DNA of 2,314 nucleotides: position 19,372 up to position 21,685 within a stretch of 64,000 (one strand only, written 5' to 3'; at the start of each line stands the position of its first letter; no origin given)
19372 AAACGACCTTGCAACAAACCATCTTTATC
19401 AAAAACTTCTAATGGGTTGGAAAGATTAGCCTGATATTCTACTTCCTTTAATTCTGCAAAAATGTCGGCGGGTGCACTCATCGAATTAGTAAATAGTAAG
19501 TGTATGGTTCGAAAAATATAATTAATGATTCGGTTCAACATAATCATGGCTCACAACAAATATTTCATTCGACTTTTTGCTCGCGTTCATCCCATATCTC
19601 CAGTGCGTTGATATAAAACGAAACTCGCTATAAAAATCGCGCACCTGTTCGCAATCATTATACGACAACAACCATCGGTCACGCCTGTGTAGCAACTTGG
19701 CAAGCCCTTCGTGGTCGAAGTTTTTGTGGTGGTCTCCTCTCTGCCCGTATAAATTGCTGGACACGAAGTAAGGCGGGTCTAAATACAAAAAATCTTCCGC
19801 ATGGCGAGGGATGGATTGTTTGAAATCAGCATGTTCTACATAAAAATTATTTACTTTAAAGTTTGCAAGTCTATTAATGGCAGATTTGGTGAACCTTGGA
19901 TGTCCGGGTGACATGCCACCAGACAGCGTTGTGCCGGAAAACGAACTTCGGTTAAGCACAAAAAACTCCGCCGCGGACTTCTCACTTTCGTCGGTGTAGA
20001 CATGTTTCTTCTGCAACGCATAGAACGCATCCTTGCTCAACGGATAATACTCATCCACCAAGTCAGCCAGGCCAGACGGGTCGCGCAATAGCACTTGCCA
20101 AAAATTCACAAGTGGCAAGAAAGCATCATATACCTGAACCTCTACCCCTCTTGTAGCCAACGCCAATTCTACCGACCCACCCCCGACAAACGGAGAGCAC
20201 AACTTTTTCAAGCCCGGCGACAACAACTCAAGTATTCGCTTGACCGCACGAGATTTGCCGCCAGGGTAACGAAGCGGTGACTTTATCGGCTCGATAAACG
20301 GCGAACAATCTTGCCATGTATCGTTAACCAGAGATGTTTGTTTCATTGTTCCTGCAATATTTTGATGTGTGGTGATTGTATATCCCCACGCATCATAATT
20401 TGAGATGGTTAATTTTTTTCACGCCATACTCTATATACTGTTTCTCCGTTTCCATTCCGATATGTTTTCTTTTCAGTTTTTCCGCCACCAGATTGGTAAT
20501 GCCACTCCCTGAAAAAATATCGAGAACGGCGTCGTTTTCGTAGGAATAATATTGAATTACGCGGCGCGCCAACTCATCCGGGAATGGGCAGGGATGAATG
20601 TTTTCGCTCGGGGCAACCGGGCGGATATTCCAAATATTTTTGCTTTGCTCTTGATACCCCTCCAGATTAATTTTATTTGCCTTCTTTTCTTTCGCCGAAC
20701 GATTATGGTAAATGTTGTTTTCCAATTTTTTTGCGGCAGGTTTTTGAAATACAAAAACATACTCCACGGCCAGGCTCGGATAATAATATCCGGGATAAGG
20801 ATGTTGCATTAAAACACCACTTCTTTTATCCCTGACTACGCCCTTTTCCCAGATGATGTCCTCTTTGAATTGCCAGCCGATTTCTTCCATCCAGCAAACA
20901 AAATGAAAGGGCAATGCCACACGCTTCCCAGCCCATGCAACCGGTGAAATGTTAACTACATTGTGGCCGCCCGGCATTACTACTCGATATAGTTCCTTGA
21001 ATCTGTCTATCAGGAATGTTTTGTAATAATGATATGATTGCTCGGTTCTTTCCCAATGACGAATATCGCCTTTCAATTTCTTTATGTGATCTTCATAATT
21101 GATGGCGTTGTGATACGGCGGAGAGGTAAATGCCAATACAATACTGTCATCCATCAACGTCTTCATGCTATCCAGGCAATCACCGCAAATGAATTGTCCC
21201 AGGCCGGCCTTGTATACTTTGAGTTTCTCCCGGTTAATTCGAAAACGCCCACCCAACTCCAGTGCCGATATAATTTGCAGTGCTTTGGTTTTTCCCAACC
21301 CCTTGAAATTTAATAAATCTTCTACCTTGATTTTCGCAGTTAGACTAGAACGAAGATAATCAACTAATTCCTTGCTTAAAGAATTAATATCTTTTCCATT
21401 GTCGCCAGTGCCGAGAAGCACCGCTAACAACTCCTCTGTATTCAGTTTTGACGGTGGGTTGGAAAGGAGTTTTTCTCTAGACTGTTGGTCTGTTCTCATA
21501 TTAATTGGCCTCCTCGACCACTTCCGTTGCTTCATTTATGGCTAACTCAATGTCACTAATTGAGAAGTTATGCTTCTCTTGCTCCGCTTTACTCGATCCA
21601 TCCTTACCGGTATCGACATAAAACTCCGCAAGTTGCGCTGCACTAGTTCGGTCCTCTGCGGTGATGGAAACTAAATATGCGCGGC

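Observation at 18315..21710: AT-rich four-gene restriction-modification-like cassette with atypical parts, inserted upstream of the ubi operon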

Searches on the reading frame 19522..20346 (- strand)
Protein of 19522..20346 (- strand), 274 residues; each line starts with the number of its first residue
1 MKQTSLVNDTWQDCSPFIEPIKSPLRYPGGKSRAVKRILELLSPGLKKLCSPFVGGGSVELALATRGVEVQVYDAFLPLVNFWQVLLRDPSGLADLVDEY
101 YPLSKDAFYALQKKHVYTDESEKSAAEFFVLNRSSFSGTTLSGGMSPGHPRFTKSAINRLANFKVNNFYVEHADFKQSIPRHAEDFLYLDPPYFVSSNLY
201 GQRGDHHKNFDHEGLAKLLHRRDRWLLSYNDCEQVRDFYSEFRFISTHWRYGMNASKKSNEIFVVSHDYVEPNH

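Call 3: search_protein_families(library=pfam, proteins=[window:19522-20346:-], max_evalue=0.1)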
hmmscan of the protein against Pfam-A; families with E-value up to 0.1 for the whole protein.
window:19522-20346:- (274 aa): 1 family
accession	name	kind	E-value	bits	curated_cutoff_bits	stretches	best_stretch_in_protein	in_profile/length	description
PF02086.21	MethyltransfD12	-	2.4e-28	100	22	1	27-253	1-253/253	D12 class N6 adenine-specific DNA methyltransferase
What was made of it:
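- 19522..20346 (-): Second, accessory DNA MTase, alpha-class (Pfam D12), M.CbeI-like, motif IV DPPY. Intact in three strains. Pfam PF02086 2.4e-28 (call 3).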

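Call 4: search_protein_families(library=padloc, proteins=[window:19522-20346:-], max_evalue=0.1)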
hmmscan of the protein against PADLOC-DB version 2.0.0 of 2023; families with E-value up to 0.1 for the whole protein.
window:19522-20346:- (274 aa): 17 families
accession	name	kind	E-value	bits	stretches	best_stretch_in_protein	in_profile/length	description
PDLC03247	MTase_II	-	3.5e-54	181.9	1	21-260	2-253/282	Type II methyltransferase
PDLC03717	oMTase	-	2.4e-39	133.4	1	21-264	2-263/285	orphan methyltransferase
PDLC03281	MTase_II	-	3.5e-39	133.3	1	19-255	29-280/309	Type II methyltransferase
PDLC04018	PD-Lambda-5_B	-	4.3e-29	99.7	1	21-271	4-275/291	-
PDLC03294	MTase_II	-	2.2e-23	81.3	1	21-260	4-260/272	Type II methyltransferase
PDLC03358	MTase_II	-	6.2e-20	69.7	1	21-273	4-279/301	Type II methyltransferase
PDLC03266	MTase_II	-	5.4e-17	60.1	1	22-220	15-224/285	Type II methyltransferase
PDLC03729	oMTase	-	7.2e-15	53.2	1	22-255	5-255/275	orphan methyltransferase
PDLC03735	oMTase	-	1e-14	52.6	1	22-246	8-257/284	orphan methyltransferase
PDLC03383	MTase_II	-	8e-13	46.5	2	19-86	16-81/318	Type II methyltransferase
PDLC03302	MTase_II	-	2.5e-12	44.3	1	15-236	353-583/626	Type II methyltransferase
PDLC03253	MTase_II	-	6.1e-11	40.5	1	22-254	4-238/253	Type II methyltransferase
PDLC04019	PD-Lambda-5_B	-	1.4e-10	39.3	1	22-149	4-136/167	-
PDLC03261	MTase_II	-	1.2e-08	31.7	1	23-203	26-213/643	Type II methyltransferase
PDLC03287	MTase_II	-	6e-08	29.9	1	21-220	363-577/646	Type II methyltransferase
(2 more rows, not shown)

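Call 5: search_protein_families(library=ncbifam, proteins=[window:19522-20346:-], max_evalue=0.1)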
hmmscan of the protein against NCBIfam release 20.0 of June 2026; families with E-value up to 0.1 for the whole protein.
window:19522-20346:- (274 aa): 2 families
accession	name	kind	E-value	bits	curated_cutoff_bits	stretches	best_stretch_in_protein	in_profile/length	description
TIGR00571.1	dam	subfamily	7.7e-22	78.2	114.85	1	22-259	2-256/267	Dam family site-specific DNA-(adenine-N6)-methyltransferase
NF008152.0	PRK10904.1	equivalog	7e-05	22.3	441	1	25-249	8-247/271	adenine-specific DNA-methyltransferase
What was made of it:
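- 19522..20346 (-): It scores below the Dam TIGR00571 cut-off (call 5).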

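Call 9: search_solved_structures(query=window:19522-20346:-, max_evalue=0.001)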
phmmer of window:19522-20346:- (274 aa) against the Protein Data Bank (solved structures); distinct sequences matched with E-value up to 0.001: 2.
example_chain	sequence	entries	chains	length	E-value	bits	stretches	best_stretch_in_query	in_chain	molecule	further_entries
7m6b_B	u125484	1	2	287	1.9e-38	135.7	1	21-260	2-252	Site-specific DNA-methyltransferase (adenine-specific)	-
2dpm_A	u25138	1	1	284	6.1e-08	35.7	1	25-218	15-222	PROTEIN (ADENINE-SPECIFIC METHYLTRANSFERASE DPNII 1)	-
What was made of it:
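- The D12 MTase scores below the Dam-family cut-off (78 against 114.85 bits; call 5) and is far closer to the m4C enzyme M.CbeI than to DpnM (call 9).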

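Call 34: search_solved_structures(query=window:19522-20346:-, max_evalue=0.001, show_alignments=2)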
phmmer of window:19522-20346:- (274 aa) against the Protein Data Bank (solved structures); distinct sequences matched with E-value up to 0.001: 2.
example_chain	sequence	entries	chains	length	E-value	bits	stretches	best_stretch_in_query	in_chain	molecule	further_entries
7m6b_B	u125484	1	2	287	1.9e-38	135.7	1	21-260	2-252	Site-specific DNA-methyltransferase (adenine-specific)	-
2dpm_A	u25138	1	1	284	6.1e-08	35.7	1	25-218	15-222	PROTEIN (ADENINE-SPECIFIC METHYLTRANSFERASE DPNII 1)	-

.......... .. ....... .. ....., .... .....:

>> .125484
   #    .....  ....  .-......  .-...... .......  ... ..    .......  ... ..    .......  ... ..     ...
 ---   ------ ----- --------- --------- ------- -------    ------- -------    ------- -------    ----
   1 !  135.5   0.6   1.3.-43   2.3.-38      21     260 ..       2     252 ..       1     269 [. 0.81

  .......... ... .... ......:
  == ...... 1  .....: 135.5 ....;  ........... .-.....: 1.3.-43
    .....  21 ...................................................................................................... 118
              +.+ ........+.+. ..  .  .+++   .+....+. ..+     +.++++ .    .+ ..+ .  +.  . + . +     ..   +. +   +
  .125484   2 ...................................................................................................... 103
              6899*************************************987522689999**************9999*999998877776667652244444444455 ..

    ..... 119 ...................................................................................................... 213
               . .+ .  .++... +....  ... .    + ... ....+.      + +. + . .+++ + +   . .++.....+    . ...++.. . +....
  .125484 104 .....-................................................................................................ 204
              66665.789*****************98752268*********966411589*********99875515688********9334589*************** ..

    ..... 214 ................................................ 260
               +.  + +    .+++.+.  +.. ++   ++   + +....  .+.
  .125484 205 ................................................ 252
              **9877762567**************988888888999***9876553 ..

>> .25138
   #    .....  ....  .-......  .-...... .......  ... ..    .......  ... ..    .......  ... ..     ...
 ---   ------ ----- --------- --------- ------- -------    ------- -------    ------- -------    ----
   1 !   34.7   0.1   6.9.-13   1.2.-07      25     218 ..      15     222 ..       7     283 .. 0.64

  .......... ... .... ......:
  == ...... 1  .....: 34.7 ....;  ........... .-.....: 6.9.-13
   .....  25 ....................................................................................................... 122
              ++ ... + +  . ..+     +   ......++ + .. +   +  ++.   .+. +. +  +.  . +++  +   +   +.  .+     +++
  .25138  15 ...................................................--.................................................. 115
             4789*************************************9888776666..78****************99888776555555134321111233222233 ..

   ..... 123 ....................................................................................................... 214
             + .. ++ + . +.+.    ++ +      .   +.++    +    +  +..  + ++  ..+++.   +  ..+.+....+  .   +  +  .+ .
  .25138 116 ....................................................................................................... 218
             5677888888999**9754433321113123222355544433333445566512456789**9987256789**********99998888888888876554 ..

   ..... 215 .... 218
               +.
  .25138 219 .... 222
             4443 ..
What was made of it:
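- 19522..20346 (-): PDB best hit is 7M6B, which is M.CbeI (E=1.9e-38), against DpnM at 6e-8 (calls 9, 34).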

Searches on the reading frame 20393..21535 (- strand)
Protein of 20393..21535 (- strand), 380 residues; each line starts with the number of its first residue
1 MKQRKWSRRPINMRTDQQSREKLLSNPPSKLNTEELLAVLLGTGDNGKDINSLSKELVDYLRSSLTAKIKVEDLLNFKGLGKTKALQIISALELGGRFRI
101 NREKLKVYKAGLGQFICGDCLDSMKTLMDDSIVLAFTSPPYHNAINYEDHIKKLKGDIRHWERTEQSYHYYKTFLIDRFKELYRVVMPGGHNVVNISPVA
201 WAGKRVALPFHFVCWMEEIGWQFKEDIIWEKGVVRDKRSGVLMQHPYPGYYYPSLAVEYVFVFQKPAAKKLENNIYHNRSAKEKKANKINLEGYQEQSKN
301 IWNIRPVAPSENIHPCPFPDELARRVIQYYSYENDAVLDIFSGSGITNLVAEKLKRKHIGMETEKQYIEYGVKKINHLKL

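Call 3: search_protein_families(library=pfam, proteins=[window:20393-21535:-], max_evalue=0.1)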
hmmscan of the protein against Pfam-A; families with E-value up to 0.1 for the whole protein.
window:20393-21535:- (380 aa): 2 families
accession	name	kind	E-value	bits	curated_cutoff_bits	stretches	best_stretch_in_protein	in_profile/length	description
PF01555.25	N6_N4_Mtase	-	2.3e-40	139.3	26.7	1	134-371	3-219/221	DNA methylase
PF20582.4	UPF0758_N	-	1.6e-13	50.9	27.1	1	13-85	4-76/77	UPF0758 N-terminal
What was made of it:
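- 20393..21499 (-): Core cognate DNA MTase, beta-class (motif IV TSPPY before motif I DIFSGSG), with an N-terminal RadC-type helix-hairpin-helix domain. Likely 368 aa. Pfam N6_N4_Mtase 2.3e-40 and UPF0758_N 1.6e-13 (call 3).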

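Call 4: search_protein_families(library=padloc, proteins=[window:20393-21535:-], max_evalue=0.1)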
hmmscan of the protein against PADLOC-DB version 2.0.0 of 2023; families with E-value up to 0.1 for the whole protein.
window:20393-21535:- (380 aa): 64 families (the best 25 are shown)
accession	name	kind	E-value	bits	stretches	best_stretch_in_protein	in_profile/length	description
PDLC03353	MTase_II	-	5.2e-55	184.8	1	114-376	11-251/260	Type II methyltransferase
PDLC03350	MTase_II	-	2.6e-42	143.3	1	107-377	51-297/312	Type II methyltransferase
PDLC03246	MTase_II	-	1.5e-35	121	1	99-370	98-361/376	Type II methyltransferase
PDLC03371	MTase_II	-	3.2e-34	116.6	1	110-378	8-255/260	Type II methyltransferase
PDLC03387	MTase_II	-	1.2e-31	108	2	207-376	126-276/289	Type II methyltransferase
PDLC03299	MTase_II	-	6e-25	86.3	1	114-376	16-258/296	Type II methyltransferase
PDLC03276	MTase_II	-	4e-24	83.6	1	115-370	146-395/404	Type II methyltransferase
PDLC03259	MTase_II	-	8.9e-24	82.1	1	115-369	6-249/423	Type II methyltransferase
PDLC03265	MTase_II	-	8.9e-22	75.9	2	295-378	248-331/333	Type II methyltransferase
PDLC03216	MTase_II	-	1.6e-21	74.7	1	107-378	6-258/364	Type II methyltransferase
PDLC03260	MTase_II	-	1.9e-20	71.1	2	257-376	202-308/349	Type II methyltransferase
PDLC03283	MTase_II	-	2.7e-19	67.6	1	123-376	14-272/352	Type II methyltransferase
PDLC03305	MTase_II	-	2.8e-19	67.8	2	300-377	171-244/513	Type II methyltransferase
PDLC03738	oMTase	-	1.1e-17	61.9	2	311-378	201-268/376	orphan methyltransferase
PDLC03236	MTase_II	-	1.5e-16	58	1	109-371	646-895/912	Type II methyltransferase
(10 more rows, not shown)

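Call 5: search_protein_families(library=ncbifam, proteins=[window:20393-21535:-], max_evalue=0.1)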
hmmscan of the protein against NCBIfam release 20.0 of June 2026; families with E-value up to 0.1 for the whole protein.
window:20393-21535:- (380 aa): 6 families
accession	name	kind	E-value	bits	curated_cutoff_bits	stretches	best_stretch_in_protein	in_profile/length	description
NF008572.0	PRK11524.1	equivalog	1.8e-18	66.7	292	1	113-377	15-258/294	adenine-specific DNA-methyltransferase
NF050803.1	DnaMtaseCcrMCaul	equivalog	2.2e-18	66.3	830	1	114-378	5-250/350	adenine-specific DNA-methyltransferase CcrM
NF000642.1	PRK00024.1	equivalog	5.1e-14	52.4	180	1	20-103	1-85/212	RadC family protein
TIGR00608.1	radc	subfamily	9.1e-14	51.7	133.85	1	19-102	2-90/218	RadC family protein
NF010253.0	PRK13699.1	subfamily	1.2e-10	41.5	244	2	312-378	142-208/226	DNA methyltransferase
NF011529.0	PRK14968.1-3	equivalog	0.081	12.3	162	0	331-372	32-73/198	putative methyltransferase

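Call 10: search_solved_structures(query=window:20393-21535:-, max_evalue=0.001)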
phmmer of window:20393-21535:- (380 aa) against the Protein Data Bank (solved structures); distinct sequences matched with E-value up to 0.001: 10.
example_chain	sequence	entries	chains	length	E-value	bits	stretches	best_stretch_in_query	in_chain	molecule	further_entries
2zie_A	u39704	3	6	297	2.5e-23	85.8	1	111-371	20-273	Putative modification methylase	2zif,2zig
8s9n_A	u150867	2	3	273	1.2e-14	57.2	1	106-368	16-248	DNA cytosine-N4 methyltransferase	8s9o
8s9m_A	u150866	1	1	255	6.4e-14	54.9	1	114-368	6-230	DNA cytosine-N4 methyltransferase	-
6pbd_A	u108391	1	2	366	3.7e-13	52.4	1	111-375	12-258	Modification methylase CcrMI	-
1boo_A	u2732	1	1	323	6.7e-10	41.6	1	312-369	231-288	PROTEIN (N-4 CYTOSINE-SPECIFIC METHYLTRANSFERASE PVU II)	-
1eg2_A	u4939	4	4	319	7.5e-09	38.2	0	282-377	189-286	MODIFICATION METHYLASE RSRI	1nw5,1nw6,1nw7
1nw8_A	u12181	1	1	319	1.2e-08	37.5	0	282-377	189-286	MODIFICATION METHYLASE RSRI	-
1g60_A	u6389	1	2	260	4.8e-08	35.5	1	313-378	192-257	Adenine-specific Methyltransferase MboIIA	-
5hek_A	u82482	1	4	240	5.3e-08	35.4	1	312-376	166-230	Adenine specific DNA methyltransferase (DpnA)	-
5hfj_A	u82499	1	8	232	6e-08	35.2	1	312-376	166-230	Adenine specific DNA methyltransferase (DpnA)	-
